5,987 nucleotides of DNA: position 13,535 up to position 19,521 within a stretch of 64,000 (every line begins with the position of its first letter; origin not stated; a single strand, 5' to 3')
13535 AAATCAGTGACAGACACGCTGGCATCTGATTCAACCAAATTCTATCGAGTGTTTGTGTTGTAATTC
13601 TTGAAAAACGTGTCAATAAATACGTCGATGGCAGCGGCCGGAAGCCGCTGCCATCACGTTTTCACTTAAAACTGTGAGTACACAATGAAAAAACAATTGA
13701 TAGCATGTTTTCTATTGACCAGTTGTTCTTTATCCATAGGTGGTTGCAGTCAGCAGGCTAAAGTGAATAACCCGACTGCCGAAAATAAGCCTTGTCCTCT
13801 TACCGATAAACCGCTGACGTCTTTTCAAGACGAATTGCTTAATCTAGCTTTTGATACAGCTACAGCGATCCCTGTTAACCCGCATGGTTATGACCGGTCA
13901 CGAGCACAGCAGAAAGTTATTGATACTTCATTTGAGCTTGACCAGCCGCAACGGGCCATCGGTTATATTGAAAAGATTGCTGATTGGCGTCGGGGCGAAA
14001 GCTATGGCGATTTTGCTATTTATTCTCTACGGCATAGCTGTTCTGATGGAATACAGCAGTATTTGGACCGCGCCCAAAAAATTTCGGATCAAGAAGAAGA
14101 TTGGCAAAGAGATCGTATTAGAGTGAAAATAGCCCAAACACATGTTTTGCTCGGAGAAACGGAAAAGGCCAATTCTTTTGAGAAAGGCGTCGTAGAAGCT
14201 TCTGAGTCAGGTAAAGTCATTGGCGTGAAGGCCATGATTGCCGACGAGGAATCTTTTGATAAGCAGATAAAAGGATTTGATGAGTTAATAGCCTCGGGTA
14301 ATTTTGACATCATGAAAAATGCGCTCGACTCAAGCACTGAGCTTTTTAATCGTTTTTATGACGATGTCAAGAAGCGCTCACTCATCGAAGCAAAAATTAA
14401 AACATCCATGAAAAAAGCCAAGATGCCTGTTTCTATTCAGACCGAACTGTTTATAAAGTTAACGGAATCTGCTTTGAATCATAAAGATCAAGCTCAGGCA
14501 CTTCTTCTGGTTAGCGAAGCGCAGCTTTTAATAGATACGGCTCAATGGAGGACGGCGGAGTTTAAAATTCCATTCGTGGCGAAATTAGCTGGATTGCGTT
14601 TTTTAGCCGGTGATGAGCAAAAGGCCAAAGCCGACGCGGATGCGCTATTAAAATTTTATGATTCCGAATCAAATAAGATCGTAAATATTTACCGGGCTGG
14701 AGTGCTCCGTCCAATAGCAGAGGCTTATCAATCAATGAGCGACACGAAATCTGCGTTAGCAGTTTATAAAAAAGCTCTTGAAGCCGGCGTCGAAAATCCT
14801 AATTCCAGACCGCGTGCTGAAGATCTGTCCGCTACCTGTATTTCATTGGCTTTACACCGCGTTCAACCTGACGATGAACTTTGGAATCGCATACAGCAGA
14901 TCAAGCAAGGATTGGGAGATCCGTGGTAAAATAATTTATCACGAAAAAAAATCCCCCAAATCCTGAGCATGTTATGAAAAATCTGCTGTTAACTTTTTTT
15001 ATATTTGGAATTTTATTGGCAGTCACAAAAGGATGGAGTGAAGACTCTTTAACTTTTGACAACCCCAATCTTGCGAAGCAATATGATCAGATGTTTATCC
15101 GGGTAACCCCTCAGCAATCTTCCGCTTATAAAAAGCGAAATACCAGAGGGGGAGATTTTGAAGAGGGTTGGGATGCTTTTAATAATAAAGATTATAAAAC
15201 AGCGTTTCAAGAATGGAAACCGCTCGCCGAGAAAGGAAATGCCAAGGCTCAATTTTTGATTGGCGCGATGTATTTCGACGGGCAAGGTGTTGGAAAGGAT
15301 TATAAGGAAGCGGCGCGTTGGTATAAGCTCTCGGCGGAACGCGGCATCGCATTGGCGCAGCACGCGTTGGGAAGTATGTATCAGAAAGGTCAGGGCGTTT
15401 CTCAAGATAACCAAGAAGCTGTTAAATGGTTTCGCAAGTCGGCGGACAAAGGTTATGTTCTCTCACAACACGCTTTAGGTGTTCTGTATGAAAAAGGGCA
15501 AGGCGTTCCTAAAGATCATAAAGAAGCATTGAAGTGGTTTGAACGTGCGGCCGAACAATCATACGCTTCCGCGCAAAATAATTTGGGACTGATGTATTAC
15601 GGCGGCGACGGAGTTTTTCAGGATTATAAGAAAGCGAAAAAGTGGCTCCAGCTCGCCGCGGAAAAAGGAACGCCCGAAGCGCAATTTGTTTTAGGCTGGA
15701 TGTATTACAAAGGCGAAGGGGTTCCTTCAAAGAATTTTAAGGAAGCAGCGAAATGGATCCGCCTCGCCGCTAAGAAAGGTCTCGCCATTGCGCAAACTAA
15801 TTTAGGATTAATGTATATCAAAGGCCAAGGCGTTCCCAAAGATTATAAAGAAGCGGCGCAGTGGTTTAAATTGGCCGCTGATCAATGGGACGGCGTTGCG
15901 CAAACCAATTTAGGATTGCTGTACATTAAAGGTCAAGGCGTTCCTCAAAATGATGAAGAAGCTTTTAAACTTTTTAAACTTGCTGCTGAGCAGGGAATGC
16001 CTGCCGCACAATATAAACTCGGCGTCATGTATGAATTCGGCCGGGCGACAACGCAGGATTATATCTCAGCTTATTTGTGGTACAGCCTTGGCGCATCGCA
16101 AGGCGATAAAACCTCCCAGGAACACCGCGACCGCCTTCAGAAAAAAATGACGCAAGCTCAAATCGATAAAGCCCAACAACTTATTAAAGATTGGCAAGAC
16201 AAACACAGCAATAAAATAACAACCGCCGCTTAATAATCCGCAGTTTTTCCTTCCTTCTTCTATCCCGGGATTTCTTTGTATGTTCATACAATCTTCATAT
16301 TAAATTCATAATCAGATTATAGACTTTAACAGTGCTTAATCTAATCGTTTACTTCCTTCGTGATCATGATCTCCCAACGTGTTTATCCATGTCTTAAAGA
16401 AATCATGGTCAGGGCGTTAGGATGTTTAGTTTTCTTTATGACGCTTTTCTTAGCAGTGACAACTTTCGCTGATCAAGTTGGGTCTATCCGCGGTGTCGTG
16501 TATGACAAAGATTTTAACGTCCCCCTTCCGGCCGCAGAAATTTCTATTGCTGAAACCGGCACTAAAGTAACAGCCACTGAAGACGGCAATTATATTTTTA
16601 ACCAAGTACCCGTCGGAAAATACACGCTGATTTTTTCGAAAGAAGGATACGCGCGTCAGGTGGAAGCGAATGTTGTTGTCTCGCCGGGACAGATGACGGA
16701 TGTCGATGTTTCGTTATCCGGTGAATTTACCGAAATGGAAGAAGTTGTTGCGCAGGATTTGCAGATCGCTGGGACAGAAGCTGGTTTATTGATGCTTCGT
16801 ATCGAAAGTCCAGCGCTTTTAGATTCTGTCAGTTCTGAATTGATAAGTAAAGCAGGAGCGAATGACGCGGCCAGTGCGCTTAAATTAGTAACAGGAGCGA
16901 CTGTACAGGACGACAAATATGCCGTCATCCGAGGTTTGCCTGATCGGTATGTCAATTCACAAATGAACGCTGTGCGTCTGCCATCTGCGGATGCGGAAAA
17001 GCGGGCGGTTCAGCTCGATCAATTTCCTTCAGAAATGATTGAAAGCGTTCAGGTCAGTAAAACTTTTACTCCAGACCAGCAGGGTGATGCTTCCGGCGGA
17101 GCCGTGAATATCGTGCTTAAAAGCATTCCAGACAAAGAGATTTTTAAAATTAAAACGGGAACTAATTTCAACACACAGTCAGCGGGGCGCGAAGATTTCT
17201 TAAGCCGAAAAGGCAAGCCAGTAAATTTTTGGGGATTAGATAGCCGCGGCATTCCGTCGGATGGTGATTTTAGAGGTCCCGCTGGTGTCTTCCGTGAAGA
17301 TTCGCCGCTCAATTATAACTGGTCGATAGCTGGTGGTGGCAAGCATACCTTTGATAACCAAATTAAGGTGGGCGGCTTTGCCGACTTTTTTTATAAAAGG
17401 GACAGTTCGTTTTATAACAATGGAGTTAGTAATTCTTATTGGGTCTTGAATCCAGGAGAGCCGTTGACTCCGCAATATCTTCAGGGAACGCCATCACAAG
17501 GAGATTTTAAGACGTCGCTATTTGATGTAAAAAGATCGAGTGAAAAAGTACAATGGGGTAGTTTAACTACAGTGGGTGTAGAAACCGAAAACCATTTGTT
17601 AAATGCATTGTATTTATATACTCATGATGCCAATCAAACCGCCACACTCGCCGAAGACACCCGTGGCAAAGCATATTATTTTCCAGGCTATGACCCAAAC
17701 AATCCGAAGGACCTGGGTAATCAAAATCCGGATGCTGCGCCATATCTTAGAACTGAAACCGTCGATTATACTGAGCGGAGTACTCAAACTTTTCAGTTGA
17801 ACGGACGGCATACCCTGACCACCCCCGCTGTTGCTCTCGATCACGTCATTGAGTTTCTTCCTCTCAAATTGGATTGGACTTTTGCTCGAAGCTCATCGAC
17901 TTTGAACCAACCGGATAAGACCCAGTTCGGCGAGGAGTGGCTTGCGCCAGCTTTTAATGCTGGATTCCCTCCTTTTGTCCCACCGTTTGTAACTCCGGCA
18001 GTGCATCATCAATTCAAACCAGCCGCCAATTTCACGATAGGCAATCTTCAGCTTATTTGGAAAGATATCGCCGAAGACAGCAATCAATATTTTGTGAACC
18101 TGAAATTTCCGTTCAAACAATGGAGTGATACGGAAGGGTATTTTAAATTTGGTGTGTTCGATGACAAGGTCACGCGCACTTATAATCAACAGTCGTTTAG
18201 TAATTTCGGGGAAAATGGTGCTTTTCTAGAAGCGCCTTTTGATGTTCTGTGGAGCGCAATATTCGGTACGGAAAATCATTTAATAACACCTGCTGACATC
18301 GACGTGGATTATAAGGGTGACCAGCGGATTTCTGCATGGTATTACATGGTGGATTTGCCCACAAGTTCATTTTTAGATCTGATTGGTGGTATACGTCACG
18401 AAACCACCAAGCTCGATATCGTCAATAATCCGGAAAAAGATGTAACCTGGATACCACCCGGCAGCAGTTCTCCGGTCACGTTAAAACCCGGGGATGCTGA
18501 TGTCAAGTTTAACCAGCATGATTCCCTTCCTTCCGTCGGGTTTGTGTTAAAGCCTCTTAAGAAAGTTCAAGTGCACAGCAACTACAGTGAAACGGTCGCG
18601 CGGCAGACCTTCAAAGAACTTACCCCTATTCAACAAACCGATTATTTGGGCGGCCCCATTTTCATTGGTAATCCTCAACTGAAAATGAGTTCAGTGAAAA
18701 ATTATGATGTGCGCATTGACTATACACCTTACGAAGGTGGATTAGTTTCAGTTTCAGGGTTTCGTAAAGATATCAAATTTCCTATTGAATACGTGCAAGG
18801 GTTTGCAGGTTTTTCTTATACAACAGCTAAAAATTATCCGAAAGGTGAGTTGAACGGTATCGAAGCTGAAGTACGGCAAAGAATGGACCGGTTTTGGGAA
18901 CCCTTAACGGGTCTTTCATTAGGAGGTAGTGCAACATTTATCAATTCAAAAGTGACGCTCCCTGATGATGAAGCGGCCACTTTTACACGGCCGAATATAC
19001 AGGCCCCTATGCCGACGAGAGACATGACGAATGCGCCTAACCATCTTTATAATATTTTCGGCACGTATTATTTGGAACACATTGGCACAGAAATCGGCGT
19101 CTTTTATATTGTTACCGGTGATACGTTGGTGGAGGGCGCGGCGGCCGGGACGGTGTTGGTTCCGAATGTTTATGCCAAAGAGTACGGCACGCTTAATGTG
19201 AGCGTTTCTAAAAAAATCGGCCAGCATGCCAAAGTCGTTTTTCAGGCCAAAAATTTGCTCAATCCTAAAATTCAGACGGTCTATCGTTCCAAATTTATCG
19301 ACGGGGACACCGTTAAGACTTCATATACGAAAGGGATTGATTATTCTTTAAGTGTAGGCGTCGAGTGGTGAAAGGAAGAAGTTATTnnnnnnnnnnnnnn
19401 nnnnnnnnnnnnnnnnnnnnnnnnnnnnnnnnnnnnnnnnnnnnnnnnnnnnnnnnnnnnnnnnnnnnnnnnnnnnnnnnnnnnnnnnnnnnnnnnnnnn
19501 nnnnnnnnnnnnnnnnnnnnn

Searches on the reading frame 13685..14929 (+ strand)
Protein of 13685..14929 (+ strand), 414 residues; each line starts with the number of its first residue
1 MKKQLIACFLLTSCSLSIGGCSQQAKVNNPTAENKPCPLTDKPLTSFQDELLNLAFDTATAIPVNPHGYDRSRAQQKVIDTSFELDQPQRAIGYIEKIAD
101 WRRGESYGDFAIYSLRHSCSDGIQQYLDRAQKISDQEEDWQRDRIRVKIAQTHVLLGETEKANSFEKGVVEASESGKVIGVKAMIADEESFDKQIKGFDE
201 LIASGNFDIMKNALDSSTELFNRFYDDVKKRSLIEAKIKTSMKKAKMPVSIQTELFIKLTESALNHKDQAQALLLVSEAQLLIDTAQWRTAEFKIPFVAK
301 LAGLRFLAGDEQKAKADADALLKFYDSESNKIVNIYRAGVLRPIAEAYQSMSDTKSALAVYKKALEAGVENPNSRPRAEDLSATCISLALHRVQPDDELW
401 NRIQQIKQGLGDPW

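Call 14: search_protein_families(library=pfam, proteins=[window:13685-14929:+], max_evalue=0.001)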
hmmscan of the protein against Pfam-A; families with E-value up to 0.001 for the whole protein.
window:13685-14929:+ (414 aa): 1 family
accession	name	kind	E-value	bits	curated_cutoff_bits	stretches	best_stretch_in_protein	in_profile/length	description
PF13424.12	TPR_12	-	0.00062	20.3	30.1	0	301-367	9-74/77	Tetratricopeptide repeat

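Call 17: search_protein_families(library=ncbifam, proteins=[window:13685-14929:+], max_evalue=0.001)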
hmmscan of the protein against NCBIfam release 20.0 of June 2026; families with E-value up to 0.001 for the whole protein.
window:13685-14929:+ (414 aa): 1 family
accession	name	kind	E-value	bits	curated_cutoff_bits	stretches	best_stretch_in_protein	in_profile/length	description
NF052312.1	T9SS_PorW_SprE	equivalog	0.00049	18.9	250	0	291-374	247-326/716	type IX secretion system periplasmic lipoprotein PorW/SprE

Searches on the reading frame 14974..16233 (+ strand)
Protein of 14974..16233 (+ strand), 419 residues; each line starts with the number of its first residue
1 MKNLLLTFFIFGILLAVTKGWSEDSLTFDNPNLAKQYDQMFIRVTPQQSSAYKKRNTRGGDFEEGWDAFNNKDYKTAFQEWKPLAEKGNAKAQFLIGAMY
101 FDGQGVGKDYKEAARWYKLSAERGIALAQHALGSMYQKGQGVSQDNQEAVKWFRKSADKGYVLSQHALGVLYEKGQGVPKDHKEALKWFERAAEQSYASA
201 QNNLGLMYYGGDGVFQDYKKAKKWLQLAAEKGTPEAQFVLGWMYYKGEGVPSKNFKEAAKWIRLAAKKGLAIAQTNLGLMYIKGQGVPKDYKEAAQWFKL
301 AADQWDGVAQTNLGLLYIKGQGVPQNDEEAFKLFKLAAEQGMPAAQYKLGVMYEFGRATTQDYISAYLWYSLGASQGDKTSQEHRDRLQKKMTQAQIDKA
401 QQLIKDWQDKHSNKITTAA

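Call 14: search_protein_families(library=pfam, proteins=[window:14974-16233:+], max_evalue=0.001)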
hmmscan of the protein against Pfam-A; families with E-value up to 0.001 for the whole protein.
window:14974-16233:+ (419 aa): 3 families
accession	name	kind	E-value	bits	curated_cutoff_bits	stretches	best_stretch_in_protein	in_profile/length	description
PF08238.18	Sel1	-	3.1e-87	284.4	30.7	8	164-196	3-35/36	Sel1 repeat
PF23310.1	TPR_27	-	1e-05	25.6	27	0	326-356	44-74/110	Plant tetratrico peptide repeats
PF13432.12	TPR_16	-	0.00028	21.7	32.7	0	63-122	2-59/65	Tetratricopeptide repeat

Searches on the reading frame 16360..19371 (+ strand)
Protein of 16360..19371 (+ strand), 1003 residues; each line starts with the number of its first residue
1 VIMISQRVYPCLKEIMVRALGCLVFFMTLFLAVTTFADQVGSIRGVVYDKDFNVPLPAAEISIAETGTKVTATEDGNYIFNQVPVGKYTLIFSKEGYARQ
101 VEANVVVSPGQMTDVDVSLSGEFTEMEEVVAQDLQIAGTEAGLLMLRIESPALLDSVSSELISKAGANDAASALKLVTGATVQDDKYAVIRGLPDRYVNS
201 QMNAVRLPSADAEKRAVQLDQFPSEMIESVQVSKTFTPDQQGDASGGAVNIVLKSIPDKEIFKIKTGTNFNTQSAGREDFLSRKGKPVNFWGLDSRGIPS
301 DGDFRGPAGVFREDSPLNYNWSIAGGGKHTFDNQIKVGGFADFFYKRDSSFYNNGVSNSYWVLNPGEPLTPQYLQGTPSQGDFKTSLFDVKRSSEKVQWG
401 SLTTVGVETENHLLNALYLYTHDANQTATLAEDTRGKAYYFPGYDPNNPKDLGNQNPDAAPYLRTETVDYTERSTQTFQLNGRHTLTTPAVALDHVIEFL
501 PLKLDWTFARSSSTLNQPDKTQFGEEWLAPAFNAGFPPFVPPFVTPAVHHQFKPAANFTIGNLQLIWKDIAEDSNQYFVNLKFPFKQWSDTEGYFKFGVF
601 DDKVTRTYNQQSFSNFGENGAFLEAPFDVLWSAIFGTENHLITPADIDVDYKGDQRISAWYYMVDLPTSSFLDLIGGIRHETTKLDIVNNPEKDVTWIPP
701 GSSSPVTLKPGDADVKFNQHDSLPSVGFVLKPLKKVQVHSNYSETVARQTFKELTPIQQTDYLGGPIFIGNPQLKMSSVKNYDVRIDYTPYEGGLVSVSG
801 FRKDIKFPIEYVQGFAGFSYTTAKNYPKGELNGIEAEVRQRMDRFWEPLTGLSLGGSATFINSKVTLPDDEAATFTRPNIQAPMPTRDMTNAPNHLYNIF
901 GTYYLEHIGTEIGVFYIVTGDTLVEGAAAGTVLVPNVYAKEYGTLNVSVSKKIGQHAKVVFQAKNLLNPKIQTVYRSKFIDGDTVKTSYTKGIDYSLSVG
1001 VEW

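Call 14: search_protein_families(library=pfam, proteins=[window:16360-19371:+], max_evalue=0.001)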
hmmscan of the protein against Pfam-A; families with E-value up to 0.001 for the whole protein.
window:16360-19371:+ (1003 aa): 3 families
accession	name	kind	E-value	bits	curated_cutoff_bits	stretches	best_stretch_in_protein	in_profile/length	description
PF13620.12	CarboxypepD_reg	-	2.8e-16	60.1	32.3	1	42-119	1-81/82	Carboxypeptidase regulatory-like domain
PF13715.12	CarbopepD_reg_2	-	9.9e-15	54.8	32.2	1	43-130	1-87/88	CarboxypepD_reg-like domain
PF07715.20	Plug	-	3.2e-09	37.7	23.9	1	149-248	4-107/107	TonB-dependent Receptor Plug Domain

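Call 17: search_protein_families(library=ncbifam, proteins=[window:16360-19371:+], max_evalue=0.001)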
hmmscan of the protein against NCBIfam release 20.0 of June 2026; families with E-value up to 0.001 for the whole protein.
window:16360-19371:+ (1003 aa): 4 families
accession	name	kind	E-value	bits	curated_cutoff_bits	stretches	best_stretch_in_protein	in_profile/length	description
TIGR01782.1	TonB-Xanth-Caul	subfamily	8.1e-52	176.6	310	2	647-999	513-864/868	TonB-dependent receptor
NF052345.1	S_layer_anammox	exception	4.9e-11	40.8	1400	1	34-257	1306-1542/1596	Kustd1514 family S-layer glycoprotein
TIGR01785.1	TonB-hemin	subfamily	6.1e-10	38.2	316.85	2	650-858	358-563/677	TonB-dependent heme/hemoglobin receptor family protein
TIGR01783.1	TonB-siderophor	subfamily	2.2e-07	29.9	223.5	1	157-283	9-137/649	TonB-dependent siderophore receptor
